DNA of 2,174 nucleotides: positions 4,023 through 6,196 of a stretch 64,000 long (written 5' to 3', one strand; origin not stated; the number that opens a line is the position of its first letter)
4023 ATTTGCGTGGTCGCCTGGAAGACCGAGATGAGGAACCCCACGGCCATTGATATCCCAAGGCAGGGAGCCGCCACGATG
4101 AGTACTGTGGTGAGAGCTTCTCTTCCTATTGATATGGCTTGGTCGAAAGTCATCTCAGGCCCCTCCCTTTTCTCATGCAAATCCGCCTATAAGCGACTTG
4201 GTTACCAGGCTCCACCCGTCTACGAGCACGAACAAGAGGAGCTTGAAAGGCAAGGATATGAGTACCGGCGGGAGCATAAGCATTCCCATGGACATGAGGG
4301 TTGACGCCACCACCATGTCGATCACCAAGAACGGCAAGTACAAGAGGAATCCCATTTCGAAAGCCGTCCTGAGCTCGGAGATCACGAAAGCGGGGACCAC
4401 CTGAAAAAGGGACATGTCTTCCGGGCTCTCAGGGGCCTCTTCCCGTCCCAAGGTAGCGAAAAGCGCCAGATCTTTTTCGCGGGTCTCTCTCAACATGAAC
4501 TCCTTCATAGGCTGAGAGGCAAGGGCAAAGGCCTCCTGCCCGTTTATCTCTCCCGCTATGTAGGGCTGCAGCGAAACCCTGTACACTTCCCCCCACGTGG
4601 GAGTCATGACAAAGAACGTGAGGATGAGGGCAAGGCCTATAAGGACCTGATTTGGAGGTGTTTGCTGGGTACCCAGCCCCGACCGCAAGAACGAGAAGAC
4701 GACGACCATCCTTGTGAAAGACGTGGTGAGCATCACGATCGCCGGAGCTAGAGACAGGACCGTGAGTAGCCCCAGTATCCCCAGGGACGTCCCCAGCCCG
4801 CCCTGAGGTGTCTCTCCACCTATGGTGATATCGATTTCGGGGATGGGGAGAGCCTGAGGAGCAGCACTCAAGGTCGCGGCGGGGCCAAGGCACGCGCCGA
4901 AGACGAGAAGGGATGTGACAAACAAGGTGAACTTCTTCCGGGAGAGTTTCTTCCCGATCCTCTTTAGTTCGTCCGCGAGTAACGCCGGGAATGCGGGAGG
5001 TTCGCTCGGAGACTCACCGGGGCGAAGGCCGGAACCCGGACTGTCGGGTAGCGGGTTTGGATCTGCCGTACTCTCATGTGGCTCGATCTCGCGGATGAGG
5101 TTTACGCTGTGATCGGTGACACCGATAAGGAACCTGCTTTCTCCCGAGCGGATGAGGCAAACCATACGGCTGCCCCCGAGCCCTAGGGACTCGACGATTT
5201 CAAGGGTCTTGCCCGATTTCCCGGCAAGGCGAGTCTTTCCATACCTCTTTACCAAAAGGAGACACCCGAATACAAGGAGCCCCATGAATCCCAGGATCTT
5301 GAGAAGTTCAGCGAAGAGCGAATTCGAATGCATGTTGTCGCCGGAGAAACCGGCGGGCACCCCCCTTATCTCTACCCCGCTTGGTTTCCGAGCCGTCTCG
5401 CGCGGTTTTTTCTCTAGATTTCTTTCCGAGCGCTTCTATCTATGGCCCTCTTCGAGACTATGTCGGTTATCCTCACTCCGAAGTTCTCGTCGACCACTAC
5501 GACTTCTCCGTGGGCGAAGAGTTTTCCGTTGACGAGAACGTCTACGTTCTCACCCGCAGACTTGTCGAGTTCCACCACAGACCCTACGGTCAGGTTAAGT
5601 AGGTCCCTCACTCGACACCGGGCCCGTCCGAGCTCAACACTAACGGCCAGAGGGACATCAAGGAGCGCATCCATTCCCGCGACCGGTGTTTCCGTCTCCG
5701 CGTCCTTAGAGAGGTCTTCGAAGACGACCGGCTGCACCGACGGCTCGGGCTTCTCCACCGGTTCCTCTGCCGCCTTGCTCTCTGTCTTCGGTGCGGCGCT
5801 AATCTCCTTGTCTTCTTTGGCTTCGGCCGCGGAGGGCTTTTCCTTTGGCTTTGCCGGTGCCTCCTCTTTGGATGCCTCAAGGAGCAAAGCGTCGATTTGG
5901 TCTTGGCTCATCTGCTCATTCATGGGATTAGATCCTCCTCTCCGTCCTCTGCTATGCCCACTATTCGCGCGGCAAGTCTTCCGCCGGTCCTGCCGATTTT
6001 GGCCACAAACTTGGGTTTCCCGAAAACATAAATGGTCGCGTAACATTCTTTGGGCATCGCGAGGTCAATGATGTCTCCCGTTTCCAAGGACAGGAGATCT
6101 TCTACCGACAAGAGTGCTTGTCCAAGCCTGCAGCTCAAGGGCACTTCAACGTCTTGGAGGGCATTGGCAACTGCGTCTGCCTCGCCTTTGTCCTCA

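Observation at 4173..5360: FliO and FliP encoded as one continuous 395-aa reading frame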

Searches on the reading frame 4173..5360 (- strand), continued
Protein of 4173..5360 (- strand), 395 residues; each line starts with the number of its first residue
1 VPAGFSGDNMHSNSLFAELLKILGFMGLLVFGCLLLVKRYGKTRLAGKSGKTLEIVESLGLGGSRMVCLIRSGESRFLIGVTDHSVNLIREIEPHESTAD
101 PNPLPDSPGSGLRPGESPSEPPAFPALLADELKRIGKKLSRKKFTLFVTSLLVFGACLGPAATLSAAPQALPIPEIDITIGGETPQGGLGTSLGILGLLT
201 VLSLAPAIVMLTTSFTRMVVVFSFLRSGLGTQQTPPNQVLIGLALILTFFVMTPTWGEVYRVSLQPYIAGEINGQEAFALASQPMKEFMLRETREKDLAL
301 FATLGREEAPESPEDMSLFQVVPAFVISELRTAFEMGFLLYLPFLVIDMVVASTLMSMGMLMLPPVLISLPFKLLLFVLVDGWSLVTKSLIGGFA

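Call 42: predict_structure(alignment_id=A1)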
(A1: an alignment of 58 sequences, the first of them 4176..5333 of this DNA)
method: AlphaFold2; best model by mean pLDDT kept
length: 386 residues; sequences in the alignment: 58
mean_pLDDT: 63.8   pTM: 0.43
mean pLDDT of the five models: 63.8, 63.4, 63.1, 59.7, 59.2
residues with pLDDT >= 90: 0; 70-90: 161; 50-70: 146; < 50: 79
segments of 3 or more residues with pLDDT < 50: 32-44, 87-115, 150-181
pLDDT, mean of each block of 10 residues (from residue 1): 71 87 75 42 58 63 69 68 54 32 33 50 64 71 66 35 33 41 51 61 74 68 63 77 81 80 75 82 81 63 75 78 71 68 73 64 67 64 57
secondary structure, 60 per line:
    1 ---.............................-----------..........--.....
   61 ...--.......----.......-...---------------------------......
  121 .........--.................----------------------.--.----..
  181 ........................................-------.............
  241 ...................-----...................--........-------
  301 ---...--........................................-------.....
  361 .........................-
elements in order: H4-32 E44-53 E56-63 E66-72 E77-83 H115-129 H132-148 H179-220 H228-259 H265-283 H286-293 H309-348 H356-385
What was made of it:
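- On FliO (PF04347, TIGR03500): AF2 gives helix 4-32 and four strands at 44-83 (call 42).
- The AF2 secondary structure agrees with this parse (call 42). The AF2 model has only moderate confidence (mean pLDDT 63.8, call 42) and is a monomer.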

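Call 45: find_encoding_contigs(protein=P0078, flank=2500, max_places=3)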
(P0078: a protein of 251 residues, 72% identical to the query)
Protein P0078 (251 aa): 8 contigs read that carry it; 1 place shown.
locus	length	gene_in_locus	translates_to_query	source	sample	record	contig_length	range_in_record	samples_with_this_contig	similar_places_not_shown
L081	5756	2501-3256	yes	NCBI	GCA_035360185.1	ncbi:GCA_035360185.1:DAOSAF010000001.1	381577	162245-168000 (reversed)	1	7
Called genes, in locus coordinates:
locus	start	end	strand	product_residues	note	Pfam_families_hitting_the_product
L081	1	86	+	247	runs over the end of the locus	PF13677:MotB_plug, PF00691:OmpA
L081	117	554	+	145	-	PF03748:FliL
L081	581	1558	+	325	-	PF02154:FliM, PF01052:FliMN_C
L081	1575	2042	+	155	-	PF28396:SepQ_C (weak), PF01052:FliMN_C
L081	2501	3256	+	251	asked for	PF00813:FliP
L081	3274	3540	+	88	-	PF01313:Bac_export_3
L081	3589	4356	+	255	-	PF01311:Bac_export_1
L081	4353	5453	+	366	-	PF01312:Bac_export_2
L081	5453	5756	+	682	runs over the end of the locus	PF00771:FHIPEP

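Call 47: find_encoding_contigs(protein=P0076, flank=1500, max_places=3)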
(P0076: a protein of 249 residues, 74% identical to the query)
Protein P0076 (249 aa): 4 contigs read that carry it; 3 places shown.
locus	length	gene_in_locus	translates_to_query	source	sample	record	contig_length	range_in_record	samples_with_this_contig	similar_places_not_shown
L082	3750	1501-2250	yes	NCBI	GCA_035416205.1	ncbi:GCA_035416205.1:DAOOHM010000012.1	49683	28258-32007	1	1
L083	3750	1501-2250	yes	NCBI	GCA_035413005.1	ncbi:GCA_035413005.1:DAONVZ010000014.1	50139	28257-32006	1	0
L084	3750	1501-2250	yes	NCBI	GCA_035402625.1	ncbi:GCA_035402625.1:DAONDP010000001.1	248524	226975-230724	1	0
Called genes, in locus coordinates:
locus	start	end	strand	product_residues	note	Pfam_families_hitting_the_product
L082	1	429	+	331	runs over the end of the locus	PF02154:FliM, PF01052:FliMN_C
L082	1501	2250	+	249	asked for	PF00813:FliP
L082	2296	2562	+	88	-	PF01313:Bac_export_3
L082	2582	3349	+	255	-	PF01311:Bac_export_1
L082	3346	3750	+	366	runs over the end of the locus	PF01312:Bac_export_2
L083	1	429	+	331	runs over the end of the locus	PF02154:FliM, PF01052:FliMN_C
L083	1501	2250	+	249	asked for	PF00813:FliP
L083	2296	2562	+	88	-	PF01313:Bac_export_3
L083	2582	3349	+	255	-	PF01311:Bac_export_1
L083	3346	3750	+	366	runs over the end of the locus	PF01312:Bac_export_2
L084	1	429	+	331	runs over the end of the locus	PF02154:FliM, PF01052:FliMN_C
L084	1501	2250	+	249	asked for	PF00813:FliP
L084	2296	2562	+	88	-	PF01313:Bac_export_3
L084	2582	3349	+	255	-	PF01311:Bac_export_1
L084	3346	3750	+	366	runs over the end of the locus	PF01312:Bac_export_2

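Call 48: find_encoding_contigs(protein=P0074, flank=1500, max_places=4)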
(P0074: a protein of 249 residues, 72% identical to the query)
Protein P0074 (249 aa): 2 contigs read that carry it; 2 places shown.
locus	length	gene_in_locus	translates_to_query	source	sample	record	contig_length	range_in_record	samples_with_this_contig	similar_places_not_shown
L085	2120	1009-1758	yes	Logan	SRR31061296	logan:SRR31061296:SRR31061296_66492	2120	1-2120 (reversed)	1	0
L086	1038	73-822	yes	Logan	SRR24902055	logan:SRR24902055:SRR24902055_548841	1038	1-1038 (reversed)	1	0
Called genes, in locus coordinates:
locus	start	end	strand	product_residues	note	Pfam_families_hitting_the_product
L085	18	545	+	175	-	PF28396:SepQ_C (weak), PF01052:FliMN_C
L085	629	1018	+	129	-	PF04347:FliO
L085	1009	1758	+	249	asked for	PF00813:FliP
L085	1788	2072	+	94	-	PF01313:Bac_export_3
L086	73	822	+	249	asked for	PF00813:FliP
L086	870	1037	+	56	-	?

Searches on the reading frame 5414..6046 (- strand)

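Call 4: search_protein_families(library=pfam, proteins=[window:5414-6046:-], max_evalue=0.1)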
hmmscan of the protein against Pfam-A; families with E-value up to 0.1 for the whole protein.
window:5414-6046:- (210 aa): 2 families
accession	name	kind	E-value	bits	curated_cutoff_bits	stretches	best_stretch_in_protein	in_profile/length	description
PF01052.25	FliMN_C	-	8e-27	93.4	23.8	1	127-197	2-72/73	Type III flagellar switch regulator (C-ring) FliN C-term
PF18118.7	PRC2_HTH_1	-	0.053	14.8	24.2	1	38-113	5-80/101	Polycomb repressive complex 2 tri-helical domain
